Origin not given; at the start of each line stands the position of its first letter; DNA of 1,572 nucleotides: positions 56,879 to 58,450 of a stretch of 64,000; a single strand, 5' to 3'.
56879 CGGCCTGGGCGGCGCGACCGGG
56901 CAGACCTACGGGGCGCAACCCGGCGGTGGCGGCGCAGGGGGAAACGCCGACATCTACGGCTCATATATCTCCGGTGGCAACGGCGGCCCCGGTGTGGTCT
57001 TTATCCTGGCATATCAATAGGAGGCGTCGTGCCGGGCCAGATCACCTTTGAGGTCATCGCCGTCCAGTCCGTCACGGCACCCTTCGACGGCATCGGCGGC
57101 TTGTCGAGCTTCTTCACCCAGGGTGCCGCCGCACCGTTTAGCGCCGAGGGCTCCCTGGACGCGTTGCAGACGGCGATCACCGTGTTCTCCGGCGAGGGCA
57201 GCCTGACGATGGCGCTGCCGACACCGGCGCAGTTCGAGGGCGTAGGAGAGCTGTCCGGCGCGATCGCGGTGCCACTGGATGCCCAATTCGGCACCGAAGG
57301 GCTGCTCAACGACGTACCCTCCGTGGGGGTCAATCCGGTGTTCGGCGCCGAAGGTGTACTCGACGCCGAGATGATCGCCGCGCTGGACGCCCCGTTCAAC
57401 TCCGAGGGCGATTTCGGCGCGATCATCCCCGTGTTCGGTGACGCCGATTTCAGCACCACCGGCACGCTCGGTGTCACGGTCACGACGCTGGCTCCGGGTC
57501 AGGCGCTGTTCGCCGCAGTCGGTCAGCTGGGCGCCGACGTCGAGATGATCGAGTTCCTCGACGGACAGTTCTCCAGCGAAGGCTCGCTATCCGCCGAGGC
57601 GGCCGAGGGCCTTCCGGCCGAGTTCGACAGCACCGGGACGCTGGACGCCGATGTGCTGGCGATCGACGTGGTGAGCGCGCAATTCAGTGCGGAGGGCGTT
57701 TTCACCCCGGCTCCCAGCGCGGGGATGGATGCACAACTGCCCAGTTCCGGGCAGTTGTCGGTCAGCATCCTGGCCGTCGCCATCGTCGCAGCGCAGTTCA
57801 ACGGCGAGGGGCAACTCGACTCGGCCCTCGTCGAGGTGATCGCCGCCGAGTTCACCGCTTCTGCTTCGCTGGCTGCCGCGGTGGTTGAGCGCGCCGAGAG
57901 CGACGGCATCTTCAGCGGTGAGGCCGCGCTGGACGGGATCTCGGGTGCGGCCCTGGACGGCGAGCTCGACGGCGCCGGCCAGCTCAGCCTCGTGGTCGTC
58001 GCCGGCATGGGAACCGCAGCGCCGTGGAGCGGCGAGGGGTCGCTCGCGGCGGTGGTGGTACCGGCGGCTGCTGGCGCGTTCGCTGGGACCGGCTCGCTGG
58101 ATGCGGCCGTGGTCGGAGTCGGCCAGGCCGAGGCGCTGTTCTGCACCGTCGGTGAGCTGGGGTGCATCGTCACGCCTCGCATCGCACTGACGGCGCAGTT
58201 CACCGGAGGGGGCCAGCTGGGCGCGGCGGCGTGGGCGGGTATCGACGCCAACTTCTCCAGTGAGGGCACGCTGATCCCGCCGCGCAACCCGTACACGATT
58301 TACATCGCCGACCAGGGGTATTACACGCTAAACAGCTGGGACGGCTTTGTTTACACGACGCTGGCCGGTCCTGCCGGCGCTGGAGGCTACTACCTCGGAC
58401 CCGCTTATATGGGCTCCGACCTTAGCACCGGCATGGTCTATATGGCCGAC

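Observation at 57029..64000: Two consecutive giant fibre-like genes built from F-x-x-E-G-x-L repeat arrays, an NHL β-propeller and PE_PGRS-like Gly-rich cassettes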

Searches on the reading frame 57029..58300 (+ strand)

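Call 35: search_protein_families(library=pfam, proteins=[window:57029-58300:+], max_evalue=10)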
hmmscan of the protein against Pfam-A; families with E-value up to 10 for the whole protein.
window:57029-58300:+ (424 aa): 2 families
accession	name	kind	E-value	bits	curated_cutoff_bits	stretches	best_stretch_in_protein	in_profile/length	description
PF19707.4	DUF6204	-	0.17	12.7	27.5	0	204-226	24-46/114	Family of unknown function (DUF6204)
PF10988.14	DUF2807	-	4.9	7.3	24.2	1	181-280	72-174/181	Putative auto-transporter adhesin, head GIN domain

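Call 83: search_protein_families(library=phrogs, proteins=[window:57029-58300:+], max_evalue=0.01)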
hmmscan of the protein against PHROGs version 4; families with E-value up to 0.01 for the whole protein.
window:57029-58300:+ (424 aa): 0 families
